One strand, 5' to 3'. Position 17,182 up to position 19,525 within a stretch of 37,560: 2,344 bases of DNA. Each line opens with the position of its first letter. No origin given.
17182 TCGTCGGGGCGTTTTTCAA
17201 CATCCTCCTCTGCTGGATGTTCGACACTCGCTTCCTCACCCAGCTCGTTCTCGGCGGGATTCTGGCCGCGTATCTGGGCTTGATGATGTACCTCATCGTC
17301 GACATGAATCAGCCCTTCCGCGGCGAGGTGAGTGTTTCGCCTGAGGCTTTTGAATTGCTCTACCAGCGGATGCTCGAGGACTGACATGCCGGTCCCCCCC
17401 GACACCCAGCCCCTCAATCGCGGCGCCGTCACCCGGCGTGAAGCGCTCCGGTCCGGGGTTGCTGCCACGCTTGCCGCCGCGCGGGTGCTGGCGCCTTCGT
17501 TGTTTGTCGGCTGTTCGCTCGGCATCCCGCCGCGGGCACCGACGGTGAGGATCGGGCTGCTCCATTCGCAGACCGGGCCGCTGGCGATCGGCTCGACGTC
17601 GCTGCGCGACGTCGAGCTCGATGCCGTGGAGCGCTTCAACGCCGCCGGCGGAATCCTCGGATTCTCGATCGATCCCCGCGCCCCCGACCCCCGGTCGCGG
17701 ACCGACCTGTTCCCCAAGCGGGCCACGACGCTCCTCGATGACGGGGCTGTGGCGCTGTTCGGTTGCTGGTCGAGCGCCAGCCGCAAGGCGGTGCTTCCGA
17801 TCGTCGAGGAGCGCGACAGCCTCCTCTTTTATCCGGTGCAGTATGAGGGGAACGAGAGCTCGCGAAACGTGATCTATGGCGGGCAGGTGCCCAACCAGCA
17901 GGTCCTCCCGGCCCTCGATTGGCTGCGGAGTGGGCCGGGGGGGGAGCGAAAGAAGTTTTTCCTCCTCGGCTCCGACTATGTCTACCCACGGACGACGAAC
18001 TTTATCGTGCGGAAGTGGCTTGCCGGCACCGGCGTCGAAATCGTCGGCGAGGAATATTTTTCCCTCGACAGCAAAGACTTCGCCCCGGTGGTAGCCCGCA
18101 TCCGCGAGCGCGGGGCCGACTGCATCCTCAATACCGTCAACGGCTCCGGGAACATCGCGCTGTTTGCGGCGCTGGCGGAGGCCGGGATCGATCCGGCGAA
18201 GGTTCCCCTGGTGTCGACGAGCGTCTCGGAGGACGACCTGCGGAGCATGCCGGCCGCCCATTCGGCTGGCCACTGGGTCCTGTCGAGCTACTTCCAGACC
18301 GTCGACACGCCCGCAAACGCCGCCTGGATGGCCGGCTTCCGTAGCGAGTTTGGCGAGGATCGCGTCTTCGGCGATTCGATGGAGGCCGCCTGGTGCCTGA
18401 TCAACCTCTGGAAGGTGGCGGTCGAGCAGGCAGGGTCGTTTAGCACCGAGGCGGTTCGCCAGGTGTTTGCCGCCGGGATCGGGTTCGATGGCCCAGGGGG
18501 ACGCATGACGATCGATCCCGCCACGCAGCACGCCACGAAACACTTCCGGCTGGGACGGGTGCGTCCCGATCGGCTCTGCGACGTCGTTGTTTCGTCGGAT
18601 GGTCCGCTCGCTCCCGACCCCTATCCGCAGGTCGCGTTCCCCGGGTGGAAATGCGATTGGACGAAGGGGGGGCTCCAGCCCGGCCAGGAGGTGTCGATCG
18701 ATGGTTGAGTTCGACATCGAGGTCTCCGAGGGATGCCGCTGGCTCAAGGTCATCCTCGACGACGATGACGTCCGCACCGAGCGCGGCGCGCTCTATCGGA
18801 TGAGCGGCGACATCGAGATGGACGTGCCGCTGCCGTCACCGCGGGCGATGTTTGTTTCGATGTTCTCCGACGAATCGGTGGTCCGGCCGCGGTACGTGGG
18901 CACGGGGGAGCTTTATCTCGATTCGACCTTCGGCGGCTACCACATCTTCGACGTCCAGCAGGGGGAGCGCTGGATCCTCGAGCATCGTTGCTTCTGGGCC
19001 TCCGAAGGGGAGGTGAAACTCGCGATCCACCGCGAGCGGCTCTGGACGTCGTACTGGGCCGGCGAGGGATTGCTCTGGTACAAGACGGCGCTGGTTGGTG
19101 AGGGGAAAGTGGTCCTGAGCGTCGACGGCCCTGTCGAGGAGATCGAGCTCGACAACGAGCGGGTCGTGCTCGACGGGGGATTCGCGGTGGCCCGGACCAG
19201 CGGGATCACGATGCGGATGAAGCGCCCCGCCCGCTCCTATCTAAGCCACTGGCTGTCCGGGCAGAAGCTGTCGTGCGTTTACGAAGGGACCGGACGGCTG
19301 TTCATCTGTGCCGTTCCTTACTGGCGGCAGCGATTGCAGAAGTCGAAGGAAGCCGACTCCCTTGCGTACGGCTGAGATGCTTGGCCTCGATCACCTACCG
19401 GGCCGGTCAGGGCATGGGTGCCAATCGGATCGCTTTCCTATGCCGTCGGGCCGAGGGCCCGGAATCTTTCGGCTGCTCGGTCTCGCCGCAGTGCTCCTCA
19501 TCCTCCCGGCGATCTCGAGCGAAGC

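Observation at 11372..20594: Nine co-directional genes combine a MacB-type ABC pair with paired-Cys exported proteins, an orphan Tat binding protein and AIM24: a candidate undescribed envelope system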

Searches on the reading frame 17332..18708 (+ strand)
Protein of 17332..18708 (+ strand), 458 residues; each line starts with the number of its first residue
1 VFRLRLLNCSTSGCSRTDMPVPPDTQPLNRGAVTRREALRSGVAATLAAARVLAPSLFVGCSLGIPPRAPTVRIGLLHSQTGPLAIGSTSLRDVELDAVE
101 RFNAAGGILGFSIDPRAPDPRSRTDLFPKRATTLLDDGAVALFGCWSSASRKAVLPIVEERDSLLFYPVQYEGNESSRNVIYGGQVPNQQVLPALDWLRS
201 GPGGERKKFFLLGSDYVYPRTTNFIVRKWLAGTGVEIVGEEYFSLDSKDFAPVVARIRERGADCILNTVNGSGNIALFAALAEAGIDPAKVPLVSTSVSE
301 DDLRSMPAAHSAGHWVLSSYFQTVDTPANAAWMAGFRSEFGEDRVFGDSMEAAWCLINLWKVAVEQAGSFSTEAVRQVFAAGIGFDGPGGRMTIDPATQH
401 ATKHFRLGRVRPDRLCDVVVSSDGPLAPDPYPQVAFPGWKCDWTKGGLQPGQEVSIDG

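Call 3: search_protein_families(library=pfam, proteins=[window:17332-18708:+], max_evalue=0.01)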
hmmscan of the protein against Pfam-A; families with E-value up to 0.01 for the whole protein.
window:17332-18708:+ (458 aa): 2 families
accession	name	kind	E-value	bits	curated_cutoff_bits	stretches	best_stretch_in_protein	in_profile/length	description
PF13433.12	Peripla_BP_5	-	8.3e-122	407.2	27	1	72-434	1-360/363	Periplasmic binding protein domain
PF13458.12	Peripla_BP_6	-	2.2e-70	238.5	31.7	1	71-411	1-339/343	Periplasmic binding protein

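Call 4: search_protein_families(library=ncbifam, proteins=[window:17332-18708:+], max_evalue=0.01)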
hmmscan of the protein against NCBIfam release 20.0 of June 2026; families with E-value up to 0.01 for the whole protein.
window:17332-18708:+ (458 aa): 2 families
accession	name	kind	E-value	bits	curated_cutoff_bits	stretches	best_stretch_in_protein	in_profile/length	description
TIGR03407.1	urea_ABC_UrtA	exception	5.3e-118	394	492.75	1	72-431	1-360/361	urea ABC transporter substrate-binding protein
TIGR03669.1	urea_ABC_arch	equivalog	5.1e-49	167.2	494.8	1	73-419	2-345/375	urea ABC transporter substrate-binding protein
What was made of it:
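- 17386..18708 (+): g7: Tat-signal, lipobox-bearing UrtA/AmiC-like binding protein (cassette). The UrtA model scores 394 bits against a cut-off of 492.75 (calls 3, 4).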

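Call 47: search_solved_structures(query=window:17386-18708:+, max_evalue=1e-10)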
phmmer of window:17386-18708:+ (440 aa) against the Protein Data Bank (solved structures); distinct sequences matched with E-value up to 1e-10: 8.
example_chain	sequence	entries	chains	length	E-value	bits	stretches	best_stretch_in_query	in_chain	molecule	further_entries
8tg1_A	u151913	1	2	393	6.6e-96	325.2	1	52-415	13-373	Extracellular ligand-binding receptor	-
7s6f_A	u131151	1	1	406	8.8e-86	291.9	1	54-428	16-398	Putative urea ABC transporter, urea binding protein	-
8hic_A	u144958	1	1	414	6.8e-84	285.6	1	53-428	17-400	Putative urea ABC transporter, substrate binding protein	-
7s6e_A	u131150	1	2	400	1e-82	281.8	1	53-427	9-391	Urea ABC transporter, periplasmic urea-binding protein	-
1pea_A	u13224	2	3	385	5.2e-52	180.6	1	55-423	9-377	AMIDASE OPERON | AMIC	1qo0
1qnl_A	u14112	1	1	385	1.3e-51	179.2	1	55-423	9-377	ALIPHATIC AMIDASE EXPRESSION-REGULATING PROTEIN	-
4f06_A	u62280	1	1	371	5.5e-13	51.9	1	51-392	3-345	Extracellular ligand-binding receptor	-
4evs_A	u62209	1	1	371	1.3e-12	50.7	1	51-392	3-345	PUTATIVE ABC TRANSPORTER SUBUNIT, SUBSTRATE-BINDING COMPONENT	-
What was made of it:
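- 17386..18708 (+): Nearest structures are 8tg1, UrtA proteins and AmiC (call 47).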

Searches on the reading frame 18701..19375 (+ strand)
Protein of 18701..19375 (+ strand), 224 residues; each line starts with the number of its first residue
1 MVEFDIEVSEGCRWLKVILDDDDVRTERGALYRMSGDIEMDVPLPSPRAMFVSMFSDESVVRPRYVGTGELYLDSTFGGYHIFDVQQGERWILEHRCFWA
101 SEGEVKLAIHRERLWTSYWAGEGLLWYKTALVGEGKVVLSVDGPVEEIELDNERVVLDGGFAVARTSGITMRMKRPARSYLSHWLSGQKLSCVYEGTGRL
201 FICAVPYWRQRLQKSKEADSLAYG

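Call 3: search_protein_families(library=pfam, proteins=[window:18701-19375:+], max_evalue=0.01)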
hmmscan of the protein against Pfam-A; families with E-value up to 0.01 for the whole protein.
window:18701-19375:+ (224 aa): 1 family
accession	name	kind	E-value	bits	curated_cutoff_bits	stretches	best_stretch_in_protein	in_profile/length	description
PF01987.23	AIM24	-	4.8e-32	111.8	25.7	1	12-203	8-203/205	Mitochondrial biogenesis AIM24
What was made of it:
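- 18701..19375 (+): g8: AIM24-family protein with no export signal (cassette). Pfam AIM24 at 111.8 bits (call 3).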

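Call 4: search_protein_families(library=ncbifam, proteins=[window:18701-19375:+], max_evalue=0.01)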
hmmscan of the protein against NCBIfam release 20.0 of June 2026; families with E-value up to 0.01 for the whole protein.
window:18701-19375:+ (224 aa): 1 family
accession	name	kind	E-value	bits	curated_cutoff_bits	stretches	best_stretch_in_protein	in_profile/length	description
TIGR00266.1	TIGR00266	hypoth_equivalog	4.7e-13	49.2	96.6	1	24-203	24-203/222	TIGR00266 family protein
